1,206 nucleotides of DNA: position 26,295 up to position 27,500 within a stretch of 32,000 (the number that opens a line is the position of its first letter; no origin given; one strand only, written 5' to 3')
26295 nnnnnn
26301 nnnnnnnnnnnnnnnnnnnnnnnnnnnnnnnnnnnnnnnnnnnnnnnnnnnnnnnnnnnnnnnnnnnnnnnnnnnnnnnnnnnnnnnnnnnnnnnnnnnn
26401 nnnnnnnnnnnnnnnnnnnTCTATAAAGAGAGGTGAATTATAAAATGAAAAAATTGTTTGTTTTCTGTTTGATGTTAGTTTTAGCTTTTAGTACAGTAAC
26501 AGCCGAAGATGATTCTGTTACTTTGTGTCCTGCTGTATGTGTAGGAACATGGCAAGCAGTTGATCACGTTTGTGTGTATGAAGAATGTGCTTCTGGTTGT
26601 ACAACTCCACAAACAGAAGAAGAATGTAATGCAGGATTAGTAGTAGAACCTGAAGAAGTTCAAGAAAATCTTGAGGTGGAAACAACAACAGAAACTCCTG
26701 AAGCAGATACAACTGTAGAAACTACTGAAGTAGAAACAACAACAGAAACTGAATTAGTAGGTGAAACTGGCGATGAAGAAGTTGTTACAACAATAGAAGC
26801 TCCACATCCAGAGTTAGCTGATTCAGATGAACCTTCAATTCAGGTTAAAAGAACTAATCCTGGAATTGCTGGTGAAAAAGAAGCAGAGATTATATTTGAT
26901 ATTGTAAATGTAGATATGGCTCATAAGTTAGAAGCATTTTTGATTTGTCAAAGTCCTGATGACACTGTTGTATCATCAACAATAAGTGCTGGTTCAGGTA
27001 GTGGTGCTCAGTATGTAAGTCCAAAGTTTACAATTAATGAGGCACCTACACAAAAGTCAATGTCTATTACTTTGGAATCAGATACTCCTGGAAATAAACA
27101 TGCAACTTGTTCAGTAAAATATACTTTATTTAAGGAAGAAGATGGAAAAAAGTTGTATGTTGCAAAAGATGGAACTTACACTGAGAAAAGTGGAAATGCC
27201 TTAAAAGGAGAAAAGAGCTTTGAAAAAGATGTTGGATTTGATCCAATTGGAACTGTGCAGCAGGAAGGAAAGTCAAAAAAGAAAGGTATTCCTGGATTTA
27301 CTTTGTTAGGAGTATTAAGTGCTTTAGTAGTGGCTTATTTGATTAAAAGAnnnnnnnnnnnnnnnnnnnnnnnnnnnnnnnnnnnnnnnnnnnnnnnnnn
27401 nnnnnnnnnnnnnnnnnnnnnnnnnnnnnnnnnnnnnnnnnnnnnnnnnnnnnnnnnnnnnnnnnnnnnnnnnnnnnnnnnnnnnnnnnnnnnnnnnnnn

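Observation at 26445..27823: Translationally coupled pair: PGF-CTERM-like surface protein plus a minimal 157-aa archaeosortase-like enzyme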

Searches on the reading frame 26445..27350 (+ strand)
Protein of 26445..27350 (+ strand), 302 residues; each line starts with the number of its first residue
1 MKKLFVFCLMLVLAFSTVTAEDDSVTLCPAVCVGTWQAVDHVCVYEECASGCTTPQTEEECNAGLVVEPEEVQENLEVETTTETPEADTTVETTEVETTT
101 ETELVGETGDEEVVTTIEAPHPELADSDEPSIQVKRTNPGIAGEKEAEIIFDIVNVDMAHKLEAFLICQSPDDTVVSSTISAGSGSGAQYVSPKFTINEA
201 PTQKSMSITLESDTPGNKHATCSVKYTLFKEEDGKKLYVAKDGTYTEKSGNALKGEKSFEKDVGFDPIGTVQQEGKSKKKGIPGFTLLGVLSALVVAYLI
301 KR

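Call 3: search_protein_families(library=ncbifam, proteins=[window:26445-27350:+], max_evalue=10)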
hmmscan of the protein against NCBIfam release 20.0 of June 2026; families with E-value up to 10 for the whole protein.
window:26445-27350:+ (302 aa): 2 families
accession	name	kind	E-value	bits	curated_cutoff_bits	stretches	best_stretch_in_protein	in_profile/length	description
NF045529.2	Heimdall-CTERM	domain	0.036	14.5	24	1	281-302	1-22/26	Heimdall-CTERM domain-containing surface protein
NF033507.3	Loki-CTERM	subfamily_domain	0.34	11.3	19.9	1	282-302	1-23/27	Loki-CTERM sorting domain-containing protein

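Call 4: search_protein_families(library=pfam, proteins=[window:26445-27350:+], max_evalue=10)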
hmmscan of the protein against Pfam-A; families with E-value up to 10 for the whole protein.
window:26445-27350:+ (302 aa): 0 families

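Call 13: find_homologous_proteins(query=window:26445-27350:+)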
Query window:26445-27350:+ (302 aa): 68 proteins with E <= 0.001 among 2089 candidates.
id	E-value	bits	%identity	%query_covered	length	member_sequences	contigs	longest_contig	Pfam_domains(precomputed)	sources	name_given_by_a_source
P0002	4.0e-186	635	100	97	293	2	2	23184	-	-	-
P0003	7.6e-39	152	59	40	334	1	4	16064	-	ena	-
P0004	1.0e-38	151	69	33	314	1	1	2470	-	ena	-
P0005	2.9e-38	150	41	57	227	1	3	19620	-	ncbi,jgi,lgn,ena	-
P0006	6.0e-37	145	58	41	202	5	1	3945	-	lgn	-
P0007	7.2e-37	145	44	57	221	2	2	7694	-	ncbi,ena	-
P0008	1.2e-36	144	63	33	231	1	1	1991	-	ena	-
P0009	3.1e-36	143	66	33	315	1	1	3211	-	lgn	-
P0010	4.4e-36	142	65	33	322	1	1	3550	-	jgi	-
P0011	6.7e-36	142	64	33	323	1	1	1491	-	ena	-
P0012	1.0e-35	141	64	33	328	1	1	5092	-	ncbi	-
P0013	1.1e-35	141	62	34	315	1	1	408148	-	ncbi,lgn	-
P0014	1.4e-35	141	53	45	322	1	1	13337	-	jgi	jgi:hypothetical protein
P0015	2.2e-35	140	64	33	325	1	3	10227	-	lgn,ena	-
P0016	2.5e-35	140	64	33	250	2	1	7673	-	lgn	-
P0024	8.5e-35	138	58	35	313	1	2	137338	-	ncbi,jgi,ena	-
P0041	3.8e-32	130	60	33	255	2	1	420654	-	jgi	-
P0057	2.1e-29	121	43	47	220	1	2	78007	-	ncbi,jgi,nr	ncbi:hypothetical protein C4580_02010 [Candidatus Woesearchaeota archaeon]|nr:MAG: hypothetical prot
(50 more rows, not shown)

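Call 16: find_encoding_contigs(protein=P0005, flank=5000, max_places=2)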
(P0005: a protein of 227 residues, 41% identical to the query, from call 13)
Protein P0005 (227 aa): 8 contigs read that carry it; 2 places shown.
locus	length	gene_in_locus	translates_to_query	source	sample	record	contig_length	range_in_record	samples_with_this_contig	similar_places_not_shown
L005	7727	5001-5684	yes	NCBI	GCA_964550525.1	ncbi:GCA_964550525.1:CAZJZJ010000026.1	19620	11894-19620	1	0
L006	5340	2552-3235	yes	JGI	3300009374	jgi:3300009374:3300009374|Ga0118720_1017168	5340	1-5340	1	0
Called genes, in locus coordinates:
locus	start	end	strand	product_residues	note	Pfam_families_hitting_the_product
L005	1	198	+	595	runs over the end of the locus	PF05362:Lon_C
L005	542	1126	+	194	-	-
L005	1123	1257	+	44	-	-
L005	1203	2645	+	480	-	PF13091:PLDc_2, PF00932:LTD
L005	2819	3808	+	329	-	PF00294:PfkB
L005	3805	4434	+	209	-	PF01168:Ala_racemase_N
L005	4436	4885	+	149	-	PF04307:YdjM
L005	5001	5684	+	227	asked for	-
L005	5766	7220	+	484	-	-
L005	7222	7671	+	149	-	-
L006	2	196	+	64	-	?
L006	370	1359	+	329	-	PF00294:PfkB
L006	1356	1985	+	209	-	PF01168:Ala_racemase_N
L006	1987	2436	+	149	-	PF04307:YdjM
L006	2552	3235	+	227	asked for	-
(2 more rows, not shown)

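Call 17: find_encoding_contigs(protein=P0013, flank=5000, max_places=1)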
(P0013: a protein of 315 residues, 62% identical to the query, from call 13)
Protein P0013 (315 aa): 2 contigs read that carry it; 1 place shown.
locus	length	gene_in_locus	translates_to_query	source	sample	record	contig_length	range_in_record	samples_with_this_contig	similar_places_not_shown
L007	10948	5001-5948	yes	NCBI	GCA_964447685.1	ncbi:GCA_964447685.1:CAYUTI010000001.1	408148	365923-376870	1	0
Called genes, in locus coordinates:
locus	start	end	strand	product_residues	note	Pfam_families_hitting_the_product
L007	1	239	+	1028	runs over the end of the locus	PF04313:HSDR_N, PF04851:ResIII, PF18766:SWI2_SNF2, PF22679:T1R_D3-like, PF11867:T1RH-like_C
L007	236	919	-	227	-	PF20582:UPF0758_N, PF04002:RadC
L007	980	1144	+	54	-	-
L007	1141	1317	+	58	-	-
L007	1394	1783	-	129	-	PF20582:UPF0758_N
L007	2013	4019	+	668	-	-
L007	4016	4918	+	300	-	PF24034:DUF7343, PF01047:MarR (weak), PF12802:MarR_2 (weak)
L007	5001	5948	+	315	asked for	-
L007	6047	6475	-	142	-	PF20582:UPF0758_N (weak)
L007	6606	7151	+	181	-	PF22600:MTPAP-like_central (weak), PF01909:NTP_transf_2, PF18765:Polbeta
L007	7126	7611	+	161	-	PF05168:HEPN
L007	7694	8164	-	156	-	PF12705:PDDEXK_1 (weak), PF01930:Cas_Cas4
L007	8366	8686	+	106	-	-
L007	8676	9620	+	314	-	-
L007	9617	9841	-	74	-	-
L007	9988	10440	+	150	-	PF09946:DUF2178 (weak)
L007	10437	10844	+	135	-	PF09946:DUF2178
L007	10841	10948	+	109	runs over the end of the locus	-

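Call 18: search_protein_families(library=ncbifam, proteins=[L005:7222-7668:+, L005:5766-7217:+, L005:4436-4882:+, L007:6047-6472:-, L007:4016-4915:+, L007:2013-4016:+, P0005, P0013], max_evalue=0.1)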
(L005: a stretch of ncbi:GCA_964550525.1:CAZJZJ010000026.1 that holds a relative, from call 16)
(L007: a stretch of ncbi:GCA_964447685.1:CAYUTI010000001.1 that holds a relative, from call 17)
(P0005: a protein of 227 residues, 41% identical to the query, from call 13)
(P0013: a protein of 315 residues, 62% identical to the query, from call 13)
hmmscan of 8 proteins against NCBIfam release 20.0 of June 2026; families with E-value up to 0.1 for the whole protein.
L005:7222-7668:+ (149 aa): 2 families
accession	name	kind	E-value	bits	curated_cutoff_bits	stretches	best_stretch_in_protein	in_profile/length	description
TIGR04526.1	predic_Ig_block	subfamily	0.00058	18.9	150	1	12-133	15-126/693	putative immunoglobulin-blocking virulence protein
NF041244.1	IglI_fam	subfamily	0.011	15.6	100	1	87-148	156-216/290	type VI secretion system protein IglI family protein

L005:5766-7217:+ (484 aa): 0 families

L005:4436-4882:+ (149 aa): 1 family
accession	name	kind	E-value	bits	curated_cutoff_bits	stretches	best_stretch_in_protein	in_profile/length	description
NF008651.0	PRK11648.1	equivalog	2.3e-17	63.4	216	1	26-143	32-158/196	metal-dependent hydrolase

L007:6047-6472:- (141 aa): 2 families
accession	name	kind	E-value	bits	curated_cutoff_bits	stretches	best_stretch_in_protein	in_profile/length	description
NF000642.1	PRK00024.1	equivalog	1.6e-14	54.1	180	1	19-137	10-128/212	RadC family protein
TIGR00608.1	radc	subfamily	1.6e-10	41.1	133.85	1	19-136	12-133/218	RadC family protein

L007:4016-4915:+ (300 aa): 25 families
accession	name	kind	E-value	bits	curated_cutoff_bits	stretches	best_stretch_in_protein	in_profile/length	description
TIGR02980.1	SigBFG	subfamily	0.00025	20.8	234.35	1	227-274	173-218/227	SigB/SigF/SigG family RNA polymerase sigma factor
TIGR02937.1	sigma70-ECF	superfamily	0.00028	20.6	42.9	1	220-274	105-157/165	sigma-70 family RNA polymerase sigma factor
NF053814.1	teico_TcaR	equivalog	0.00035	20.7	170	1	236-281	38-83/151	MarR family transcriptional regulator TcaR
NF005514.0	PRK07122.1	subfamily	0.0004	19.6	372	1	227-272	210-253/264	RNA polymerase sigma factor SigF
NF033788.1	HTH_metalloreg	subfamily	0.00078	19.2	55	1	229-291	4-66/77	metalloregulator ArsR/SmtB family transcription factor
TIGR01884.1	cas_HTH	subfamily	0.0012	18.3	60.2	1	221-282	128-188/202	CRISPR-associated CARF protein Csa3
NF040939.2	trans_reg_lrs14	equivalog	0.0013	18.7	90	1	226-279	12-65/103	Lrs14 family HTH-type transcriptional regulator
NF004471.0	PRK05803.1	subfamily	0.0018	17.5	252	1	224-274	168-220/235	RNA polymerase sporulation sigma factor SigK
NF053606.1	Sta1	subfamily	0.0019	18.3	80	1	233-280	18-64/100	Sta1 family transcriptional regulator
NF053755.1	MsvR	equivalog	0.0055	16.4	220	1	241-284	19-60/236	transcriptional factor MsvR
NF007297.0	PRK09775.1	equivalog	0.0067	15.2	401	1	239-288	5-52/446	type II toxin-antitoxin system HipA family toxin YjjJ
TIGR02531.1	yecD_yerC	hypoth_equivalog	0.0071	16.8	42.2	1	214-274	21-74/88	YerC/YecD family TrpR-related protein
TIGR02846.1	spore_sigmaK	equivalog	0.0085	15.6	298.65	1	222-273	163-217/227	RNA polymerase sporulation sigma factor SigK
TIGR02337.1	HpaR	equivalog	0.0087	15.9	121.2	1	229-281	20-73/130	homoprotocatechuate degradation operon regulator HpaR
NF038251.1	AdcR_fam_Zn_TF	equivalog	0.012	15.8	175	1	237-282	37-81/143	zinc-dependent MarR family transcriptional regulator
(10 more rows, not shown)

L007:2013-4016:+ (668 aa): 0 families

P0005 (227 aa): 1 family
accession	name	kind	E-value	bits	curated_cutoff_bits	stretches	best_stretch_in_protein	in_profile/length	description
NF045529.2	Heimdall-CTERM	domain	0.072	13.5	24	1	205-226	2-24/26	Heimdall-CTERM domain-containing surface protein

P0013 (315 aa): 1 family
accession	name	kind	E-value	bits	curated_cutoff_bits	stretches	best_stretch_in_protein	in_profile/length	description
TIGR04087.1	YqxM_for_SipW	equivalog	0.0093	15.6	80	1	99-148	85-136/186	amyloid fiber anchoring/assembly protein TapA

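Call 62: search_protein_families(library=ncbifam, proteins=[P0153], max_evalue=0.000001)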
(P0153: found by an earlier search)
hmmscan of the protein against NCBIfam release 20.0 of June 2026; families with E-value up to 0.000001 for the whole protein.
P0153 (315 aa): 3 families
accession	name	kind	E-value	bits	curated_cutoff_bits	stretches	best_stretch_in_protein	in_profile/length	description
TIGR04125.1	exosort_PGF_TRM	exception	4.1e-34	118.3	75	1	61-296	13-264/271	archaeosortase A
TIGR04178.1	exo_archaeo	signature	6.2e-13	48.9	23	1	192-283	1-97/97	exosortase/archaeosortase family protein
NF041736.1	archaeo_artH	equivalog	2.5e-09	37.4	200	1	135-295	21-192/202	archaeosortase H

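Call 64: predict_structure(alignment_id=A4)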
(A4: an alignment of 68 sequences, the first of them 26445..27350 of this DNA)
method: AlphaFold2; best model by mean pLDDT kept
length: 302 residues; sequences in the alignment: 68
mean_pLDDT: 72.6   pTM: 0.54
mean pLDDT of the five models: 72.6, 71.8, 71.2, 70.9, 70.8
residues with pLDDT >= 90: 125; 70-90: 48; 50-70: 39; < 50: 90
segments of 3 or more residues with pLDDT < 50: 22-57, 60-112
pLDDT, mean of each block of 10 residues (from residue 1): 86 78 44 41 42 45 43 42 41 42 42 54 63 88 95 95 95 88 70 95 94 96 96 96 92 90 93 57 80 92 81
secondary structure, 60 per line:
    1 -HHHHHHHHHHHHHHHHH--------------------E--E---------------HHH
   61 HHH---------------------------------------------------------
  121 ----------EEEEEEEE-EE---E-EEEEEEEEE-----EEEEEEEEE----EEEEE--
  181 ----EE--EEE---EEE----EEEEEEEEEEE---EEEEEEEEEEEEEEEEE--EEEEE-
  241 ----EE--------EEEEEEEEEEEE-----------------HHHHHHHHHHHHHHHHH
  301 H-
elements in order: H2-18 H58-63 E131-138 E147-155 E161-169 E174-178 E189-191 E195-197 E202-212 E216-232 E235-239 E255-266 H284-301

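Call 67: fold_search(model_id=the predicted structure, library=pdb)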
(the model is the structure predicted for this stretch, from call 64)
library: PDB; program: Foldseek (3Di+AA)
matches with E <= 10: 1756; with E <= 0.001: 28
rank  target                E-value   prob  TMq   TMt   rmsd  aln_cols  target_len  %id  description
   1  6fvi                  1.1e-04  1.00  0.25  0.47  10.4       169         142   12  ASH / PapD-like domain of human CEP192 (PapD-like domain 7) (released 2019-03-20)
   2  3hrz_B                1.4e-04  1.00  0.28  0.36   4.4       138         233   12  Cobra Venom Factor (CVF) in complex with human factor B (released 2009-07-07)
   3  2a73_B                2.8e-04  1.00  0.28  0.10   4.6       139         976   11  Human Complement Component C3 (released 2005-09-27)
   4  8b5l_v                2.8e-04  1.00  0.26  0.44   9.2       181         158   16  Cryo-EM structure of ribosome-Sec61-TRAP (TRanslocon Associated Protein) translocon complex (released 2023-03-01)
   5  9u62_D                2.9e-04  1.00  0.29  0.10   4.2       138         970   11  AP pathways C3 convertase C3bBbP and C3 complex (released 2026-01-14)
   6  3l3o_B                2.9e-04  1.00  0.29  0.45   3.9       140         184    8  Staphylococcal Complement Inhibitor (SCIN) in complex with Human Complement Component C3c (released 2010-08-04)
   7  5jpn_B                3.1e-04  1.00  0.25  0.12   6.4       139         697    8  Structure of human complement C4 rebuilt using iMDFF (released 2016-08-10)
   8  2a74_E                4.2e-04  1.00  0.29  0.45   4.4       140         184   11  Human Complement Component C3c (released 2005-09-27)
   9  8b6l_F                4.5e-04  1.00  0.24  0.42   9.4       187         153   16  Subtomogram average of the human Sec61-TRAP-OSTA-translocon (released 2022-12-07)
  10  6rqj_A                4.7e-04  1.00  0.26  0.09   6.7       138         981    9  Structure of human complement C5 complexed with tick inhibitors OmCI, RaCI1 and CirpT1 (released 2020-01-08)
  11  3frp_G                5.0e-04  1.00  0.30  0.41   3.7       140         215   11  Crystal Structure of Cobra Venom Factor, a Co-factor for C3- and C5 convertase CVFBb (released 2009-04-28)
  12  5hcd_A                5.0e-04  1.00  0.23  0.08  19.6       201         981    9  Ternary complex of human Complement C5 with Ornithodoros moubata OmCI and Rhipicephalus microplus RaCI2 (released 2016-03-30)
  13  2qki_E                5.3e-04  1.00  0.29  0.45   4.0       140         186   11  Human C3c in complex with the inhibitor compstatin (released 2007-08-14)
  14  8btk_TB               5.3e-04  1.00  0.25  0.42   9.9       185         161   15  Structure of the TRAP complex with the Sec translocon and a translating ribosome (released 2023-05-24)
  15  3f6i_B                5.3e-04  1.00  0.23  0.33   7.9       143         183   12  Structure of the SeMet labeled F4 fibrial chaperone FaeE (released 2009-05-19)
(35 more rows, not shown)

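Call 76: find_encoding_contigs(protein=P0024, flank=10000, max_places=1)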
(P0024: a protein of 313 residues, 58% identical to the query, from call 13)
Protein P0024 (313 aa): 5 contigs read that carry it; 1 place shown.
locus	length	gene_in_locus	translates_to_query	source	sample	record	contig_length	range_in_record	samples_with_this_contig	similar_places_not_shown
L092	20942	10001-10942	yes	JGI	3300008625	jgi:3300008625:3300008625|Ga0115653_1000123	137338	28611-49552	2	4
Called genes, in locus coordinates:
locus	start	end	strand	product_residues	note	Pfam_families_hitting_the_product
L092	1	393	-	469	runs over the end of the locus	-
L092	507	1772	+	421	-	-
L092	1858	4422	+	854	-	PF11617:Cu-binding_MopE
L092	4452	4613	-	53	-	-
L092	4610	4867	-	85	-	-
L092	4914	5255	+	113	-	-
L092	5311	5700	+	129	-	PF01541:GIY-YIG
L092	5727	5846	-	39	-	-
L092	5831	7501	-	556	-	PF00565:SNase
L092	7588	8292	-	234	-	-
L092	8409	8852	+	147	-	-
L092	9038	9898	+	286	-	PF12802:MarR_2 (weak), PF24034:DUF7343, PF01047:MarR (faint)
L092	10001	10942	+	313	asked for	-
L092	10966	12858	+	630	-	PF13392:HNH_3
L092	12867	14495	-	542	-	PF00270:DEAD, PF04851:ResIII, PF00271:Helicase_C, PF16124:RecQ_Zn_bind, PF00570:HRDC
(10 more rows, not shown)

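Call 77: find_encoding_contigs(protein=P0041, flank=10000, max_places=1)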
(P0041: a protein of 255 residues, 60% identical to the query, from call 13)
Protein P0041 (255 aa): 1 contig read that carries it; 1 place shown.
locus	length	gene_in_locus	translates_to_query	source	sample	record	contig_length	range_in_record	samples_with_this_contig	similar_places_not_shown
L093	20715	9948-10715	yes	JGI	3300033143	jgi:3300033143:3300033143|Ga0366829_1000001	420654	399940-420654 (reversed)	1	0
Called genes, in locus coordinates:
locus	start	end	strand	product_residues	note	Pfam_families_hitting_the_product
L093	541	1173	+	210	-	PF01909:NTP_transf_2, PF18765:Polbeta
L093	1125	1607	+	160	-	-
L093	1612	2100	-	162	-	-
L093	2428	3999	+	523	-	PF05552:MS_channel_1st_1 (faint), PF00924:MS_channel_2nd (weak), PF03412:Peptidase_C39 (faint), PF13529:Peptidase_C39_2 (weak)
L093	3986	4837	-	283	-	PF04414:tRNA_deacylase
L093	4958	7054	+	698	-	-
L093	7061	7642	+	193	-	PF13240:Zn_Ribbon_1 (weak), PF13248:Zn_ribbon_3 (weak)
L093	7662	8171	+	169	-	-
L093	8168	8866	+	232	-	PF12773:DZR, PF13240:Zn_Ribbon_1 (weak), PF13248:Zn_ribbon_3 (weak), PF06271:RDD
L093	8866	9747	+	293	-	PF12802:MarR_2, PF13412:HTH_24 (weak), PF24034:DUF7343 (weak)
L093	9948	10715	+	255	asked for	-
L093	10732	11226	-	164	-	-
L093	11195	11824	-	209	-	PF01909:NTP_transf_2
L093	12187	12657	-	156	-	PF01066:CDP-OH_P_transf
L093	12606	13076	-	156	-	PF04307:YdjM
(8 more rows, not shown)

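Call 78: find_encoding_contigs(protein=P0057, flank=10000, max_places=1)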
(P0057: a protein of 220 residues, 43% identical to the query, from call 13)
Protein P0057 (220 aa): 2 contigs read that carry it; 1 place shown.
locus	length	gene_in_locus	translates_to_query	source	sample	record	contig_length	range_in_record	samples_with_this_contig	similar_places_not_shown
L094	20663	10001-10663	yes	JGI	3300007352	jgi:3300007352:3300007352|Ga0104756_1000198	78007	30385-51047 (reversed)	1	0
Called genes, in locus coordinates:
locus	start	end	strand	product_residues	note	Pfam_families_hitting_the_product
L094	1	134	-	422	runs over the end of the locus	PF00342:PGI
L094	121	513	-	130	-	-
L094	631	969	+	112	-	-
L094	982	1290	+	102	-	PF09685:MamF_MmsF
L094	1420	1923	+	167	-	PF03551:PadR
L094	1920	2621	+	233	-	PF02463:SMC_N (faint), PF00005:ABC_tran, PF13304:AAA_21 (faint)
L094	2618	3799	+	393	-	PF10633:NPCBM_assoc (faint), PF07705:CARDB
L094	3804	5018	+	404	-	PF12704:MacB_PCD, PF02687:FtsX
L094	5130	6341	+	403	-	PF12704:MacB_PCD, PF02687:FtsX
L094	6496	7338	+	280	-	PF12705:PDDEXK_1 (weak)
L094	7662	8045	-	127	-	-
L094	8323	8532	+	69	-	-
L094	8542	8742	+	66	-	-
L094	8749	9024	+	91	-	-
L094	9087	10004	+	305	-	-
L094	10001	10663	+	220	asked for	-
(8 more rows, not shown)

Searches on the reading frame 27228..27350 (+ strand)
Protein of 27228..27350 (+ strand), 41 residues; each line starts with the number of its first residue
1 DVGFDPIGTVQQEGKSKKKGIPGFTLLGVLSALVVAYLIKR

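Call 37: search_protein_families(library=ncbifam, proteins=[window:27228-27350:+], max_evalue=10)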
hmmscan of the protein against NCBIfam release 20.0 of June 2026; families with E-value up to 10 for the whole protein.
seq(41 aa): 4 families
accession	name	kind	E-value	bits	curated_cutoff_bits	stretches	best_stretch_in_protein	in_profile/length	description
NF045529.2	Heimdall-CTERM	domain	0.00065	20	24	1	20-41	1-22/26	Heimdall-CTERM domain-containing surface protein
NF033507.3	Loki-CTERM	subfamily_domain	0.013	15.7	19.9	1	21-41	1-23/27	Loki-CTERM sorting domain-containing protein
TIGR02975.1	phageshock_pspG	equivalog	0.064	13.6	53.7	1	22-39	16-33/64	envelope stress response protein PspG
TIGR00906.1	2A0303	subfamily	0.1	11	681.7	1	2-38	263-298/602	cationic amino acid transport permease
